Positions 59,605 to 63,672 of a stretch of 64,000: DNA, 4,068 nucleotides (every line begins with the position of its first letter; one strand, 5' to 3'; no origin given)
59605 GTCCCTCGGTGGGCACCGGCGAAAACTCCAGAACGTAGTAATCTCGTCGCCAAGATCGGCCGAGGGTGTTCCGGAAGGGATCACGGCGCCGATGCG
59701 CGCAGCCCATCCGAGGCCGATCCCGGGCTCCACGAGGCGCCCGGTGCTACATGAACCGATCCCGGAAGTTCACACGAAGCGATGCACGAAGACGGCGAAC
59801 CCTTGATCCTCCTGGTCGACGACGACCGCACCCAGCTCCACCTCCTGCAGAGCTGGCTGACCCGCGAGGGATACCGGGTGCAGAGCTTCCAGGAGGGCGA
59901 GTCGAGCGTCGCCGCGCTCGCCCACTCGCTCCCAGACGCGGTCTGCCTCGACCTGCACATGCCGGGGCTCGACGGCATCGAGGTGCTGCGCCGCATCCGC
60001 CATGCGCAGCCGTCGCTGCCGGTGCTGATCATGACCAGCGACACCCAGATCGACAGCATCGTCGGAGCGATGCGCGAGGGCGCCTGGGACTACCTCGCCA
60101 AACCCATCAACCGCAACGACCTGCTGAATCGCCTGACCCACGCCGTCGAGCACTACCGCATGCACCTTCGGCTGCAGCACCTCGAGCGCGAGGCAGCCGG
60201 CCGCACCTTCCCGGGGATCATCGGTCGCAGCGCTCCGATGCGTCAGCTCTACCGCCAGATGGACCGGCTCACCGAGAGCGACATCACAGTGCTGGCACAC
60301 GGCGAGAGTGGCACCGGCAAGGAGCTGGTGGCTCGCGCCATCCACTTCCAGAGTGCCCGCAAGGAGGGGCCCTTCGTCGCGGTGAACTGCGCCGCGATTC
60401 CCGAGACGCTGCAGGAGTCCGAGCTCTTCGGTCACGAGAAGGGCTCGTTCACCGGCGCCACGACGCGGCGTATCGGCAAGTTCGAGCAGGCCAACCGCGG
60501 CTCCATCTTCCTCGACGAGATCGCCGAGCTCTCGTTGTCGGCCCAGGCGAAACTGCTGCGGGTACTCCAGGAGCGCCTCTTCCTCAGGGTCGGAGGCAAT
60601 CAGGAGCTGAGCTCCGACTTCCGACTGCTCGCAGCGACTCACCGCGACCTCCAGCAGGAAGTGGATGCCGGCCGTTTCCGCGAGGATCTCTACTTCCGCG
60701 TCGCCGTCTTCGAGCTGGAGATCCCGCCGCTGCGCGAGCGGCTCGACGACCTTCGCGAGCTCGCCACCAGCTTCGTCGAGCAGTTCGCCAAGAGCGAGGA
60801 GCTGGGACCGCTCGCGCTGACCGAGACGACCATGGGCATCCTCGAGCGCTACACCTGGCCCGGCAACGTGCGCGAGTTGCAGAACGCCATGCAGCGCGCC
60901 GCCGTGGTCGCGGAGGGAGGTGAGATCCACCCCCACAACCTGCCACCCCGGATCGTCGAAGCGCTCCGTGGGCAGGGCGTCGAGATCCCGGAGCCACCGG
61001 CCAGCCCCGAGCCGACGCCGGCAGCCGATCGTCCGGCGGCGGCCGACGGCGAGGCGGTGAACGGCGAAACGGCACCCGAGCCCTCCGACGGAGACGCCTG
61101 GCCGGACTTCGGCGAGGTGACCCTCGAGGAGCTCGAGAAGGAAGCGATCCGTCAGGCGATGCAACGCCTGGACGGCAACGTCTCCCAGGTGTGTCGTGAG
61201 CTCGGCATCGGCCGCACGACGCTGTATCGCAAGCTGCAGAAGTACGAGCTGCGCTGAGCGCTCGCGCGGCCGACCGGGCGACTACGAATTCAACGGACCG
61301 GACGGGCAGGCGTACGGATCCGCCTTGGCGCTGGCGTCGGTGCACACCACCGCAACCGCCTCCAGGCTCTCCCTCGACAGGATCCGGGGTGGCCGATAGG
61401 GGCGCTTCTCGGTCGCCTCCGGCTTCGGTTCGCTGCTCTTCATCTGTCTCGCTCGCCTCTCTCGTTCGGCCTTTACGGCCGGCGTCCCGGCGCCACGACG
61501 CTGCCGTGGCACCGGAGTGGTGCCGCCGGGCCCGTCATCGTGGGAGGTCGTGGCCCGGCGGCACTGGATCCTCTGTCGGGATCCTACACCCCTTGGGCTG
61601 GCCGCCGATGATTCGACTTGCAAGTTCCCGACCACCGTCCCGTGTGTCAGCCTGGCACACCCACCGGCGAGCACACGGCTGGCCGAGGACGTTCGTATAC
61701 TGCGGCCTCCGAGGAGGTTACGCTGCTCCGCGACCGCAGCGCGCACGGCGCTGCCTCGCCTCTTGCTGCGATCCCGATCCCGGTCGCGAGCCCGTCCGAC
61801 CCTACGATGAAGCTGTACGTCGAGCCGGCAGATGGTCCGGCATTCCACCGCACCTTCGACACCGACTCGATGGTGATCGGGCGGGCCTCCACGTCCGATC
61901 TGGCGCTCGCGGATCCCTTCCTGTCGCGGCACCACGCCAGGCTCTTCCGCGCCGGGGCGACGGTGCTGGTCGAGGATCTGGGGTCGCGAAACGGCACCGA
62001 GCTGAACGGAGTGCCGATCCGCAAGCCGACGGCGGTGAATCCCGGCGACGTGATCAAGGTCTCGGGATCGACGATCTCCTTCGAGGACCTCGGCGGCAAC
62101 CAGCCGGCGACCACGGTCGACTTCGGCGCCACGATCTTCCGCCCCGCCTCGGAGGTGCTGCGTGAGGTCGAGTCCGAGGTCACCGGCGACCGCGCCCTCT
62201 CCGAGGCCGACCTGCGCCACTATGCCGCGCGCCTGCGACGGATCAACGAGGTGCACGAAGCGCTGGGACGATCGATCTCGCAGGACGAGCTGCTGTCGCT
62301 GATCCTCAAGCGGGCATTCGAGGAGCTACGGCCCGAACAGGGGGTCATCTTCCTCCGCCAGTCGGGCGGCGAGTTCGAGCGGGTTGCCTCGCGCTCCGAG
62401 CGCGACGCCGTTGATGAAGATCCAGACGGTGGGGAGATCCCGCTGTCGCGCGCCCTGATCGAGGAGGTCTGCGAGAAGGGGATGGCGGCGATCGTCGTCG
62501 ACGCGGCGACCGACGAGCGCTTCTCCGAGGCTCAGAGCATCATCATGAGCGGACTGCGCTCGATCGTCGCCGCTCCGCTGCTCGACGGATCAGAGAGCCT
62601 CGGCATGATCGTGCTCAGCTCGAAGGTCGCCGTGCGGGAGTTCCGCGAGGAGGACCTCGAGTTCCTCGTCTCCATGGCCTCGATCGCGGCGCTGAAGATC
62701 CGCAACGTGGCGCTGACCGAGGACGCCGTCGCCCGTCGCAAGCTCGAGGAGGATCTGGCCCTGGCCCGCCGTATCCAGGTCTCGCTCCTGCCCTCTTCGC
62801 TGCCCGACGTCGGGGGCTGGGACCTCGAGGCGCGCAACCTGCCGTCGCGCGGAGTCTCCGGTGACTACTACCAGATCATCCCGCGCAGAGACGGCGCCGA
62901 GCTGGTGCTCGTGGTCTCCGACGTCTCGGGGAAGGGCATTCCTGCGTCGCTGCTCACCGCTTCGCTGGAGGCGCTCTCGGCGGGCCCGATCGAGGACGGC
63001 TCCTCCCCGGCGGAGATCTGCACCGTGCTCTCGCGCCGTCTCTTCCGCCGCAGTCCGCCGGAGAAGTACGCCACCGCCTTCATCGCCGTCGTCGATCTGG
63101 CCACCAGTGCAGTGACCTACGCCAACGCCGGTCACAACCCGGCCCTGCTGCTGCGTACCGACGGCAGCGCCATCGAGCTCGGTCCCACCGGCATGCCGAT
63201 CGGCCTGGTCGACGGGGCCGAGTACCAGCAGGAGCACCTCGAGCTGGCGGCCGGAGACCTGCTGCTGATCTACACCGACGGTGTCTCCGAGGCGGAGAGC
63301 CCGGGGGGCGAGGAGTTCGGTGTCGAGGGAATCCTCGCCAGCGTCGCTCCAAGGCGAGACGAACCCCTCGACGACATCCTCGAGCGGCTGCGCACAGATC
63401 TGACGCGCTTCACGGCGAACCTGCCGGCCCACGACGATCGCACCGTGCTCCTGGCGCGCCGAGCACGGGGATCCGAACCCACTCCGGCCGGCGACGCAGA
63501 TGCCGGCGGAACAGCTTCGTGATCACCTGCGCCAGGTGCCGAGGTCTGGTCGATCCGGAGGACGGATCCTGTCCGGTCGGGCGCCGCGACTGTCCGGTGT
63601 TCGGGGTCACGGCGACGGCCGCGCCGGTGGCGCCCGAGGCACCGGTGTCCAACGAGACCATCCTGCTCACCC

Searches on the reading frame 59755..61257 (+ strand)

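Call 7: search_protein_families(library=pfam, proteins=[window:59755-61257:+], max_evalue=0.0001)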
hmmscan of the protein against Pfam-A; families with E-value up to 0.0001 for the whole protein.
window:59755-61257:+ (500 aa): 8 families
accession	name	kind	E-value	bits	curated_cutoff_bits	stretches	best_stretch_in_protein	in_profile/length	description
PF00158.32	Sigma54_activat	-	3.7e-69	232.2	20.2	1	155-321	1-167/168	Sigma-54 interaction domain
PF00072.30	Response_reg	-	3.6e-29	101.6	30.2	1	18-127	1-110/111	Response regulator receiver domain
PF14532.12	Sigma54_activ_2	-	8e-22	78.4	25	1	156-326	1-138/138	Sigma-54 interaction domain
PF25601.1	AAA_lid_14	-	2.1e-21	76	27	1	327-403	1-77/87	AAA+ ATPase lid domain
PF02954.25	HTH_8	-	3.8e-17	62.2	22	1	456-497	1-42/42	Bacterial regulatory protein, Fis family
PF00004.35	AAA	-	3.1e-06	28.1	21.2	1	179-314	1-129/131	ATPase family associated with various cellular activities (AAA)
PF07728.20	AAA_5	-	3.9e-06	27.4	22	1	181-297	4-123/139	AAA domain (dynein-related subfamily)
PF02796.21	HTH_7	-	3.3e-05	24.4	23.8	1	475-496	23-44/45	Helix-turn-helix domain of resolvase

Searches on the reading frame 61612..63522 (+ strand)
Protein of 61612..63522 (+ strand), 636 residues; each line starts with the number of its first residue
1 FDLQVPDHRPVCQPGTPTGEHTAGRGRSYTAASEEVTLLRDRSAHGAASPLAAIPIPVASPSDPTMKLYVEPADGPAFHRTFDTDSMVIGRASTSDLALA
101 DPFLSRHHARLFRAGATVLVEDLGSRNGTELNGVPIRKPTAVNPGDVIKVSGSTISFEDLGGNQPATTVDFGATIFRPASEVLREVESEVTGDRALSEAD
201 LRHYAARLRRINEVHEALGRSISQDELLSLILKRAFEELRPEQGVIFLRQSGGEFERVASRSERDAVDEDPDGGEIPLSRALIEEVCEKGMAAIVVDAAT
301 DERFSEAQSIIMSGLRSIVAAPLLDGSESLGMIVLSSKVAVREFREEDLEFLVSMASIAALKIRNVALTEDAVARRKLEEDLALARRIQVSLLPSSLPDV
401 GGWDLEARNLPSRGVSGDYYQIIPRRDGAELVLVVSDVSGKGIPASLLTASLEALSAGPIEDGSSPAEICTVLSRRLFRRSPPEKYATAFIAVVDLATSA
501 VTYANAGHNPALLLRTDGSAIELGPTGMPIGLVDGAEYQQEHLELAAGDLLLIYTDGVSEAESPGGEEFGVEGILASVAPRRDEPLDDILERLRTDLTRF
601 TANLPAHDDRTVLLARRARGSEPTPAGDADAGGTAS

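Call 7: search_protein_families(library=pfam, proteins=[window:61612-63522:+], max_evalue=0.0001)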
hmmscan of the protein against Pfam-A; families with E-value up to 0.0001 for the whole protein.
window:61612-63522:+ (636 aa): 6 families
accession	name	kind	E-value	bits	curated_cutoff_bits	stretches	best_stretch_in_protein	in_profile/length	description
PF07228.17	SpoIIE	-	3.7e-46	157.9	25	1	428-617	2-191/192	Stage II sporulation protein E (SpoIIE)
PF00498.31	FHA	-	7e-18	65.3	20.7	1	88-150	2-66/67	FHA domain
PF01590.32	GAF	-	6.7e-13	49.8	22.4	1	225-362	3-132/133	GAF domain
PF16697.10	Yop-YscD_cpl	-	4.5e-11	43.3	33.2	1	84-150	16-83/94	Inner membrane component of T3SS, cytoplasmic domain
PF13185.12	GAF_2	-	7.5e-11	42.8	28.6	1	223-361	3-133/136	GAF domain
PF13492.12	GAF_3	-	5.6e-10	40.2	27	1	223-365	1-129/129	GAF domain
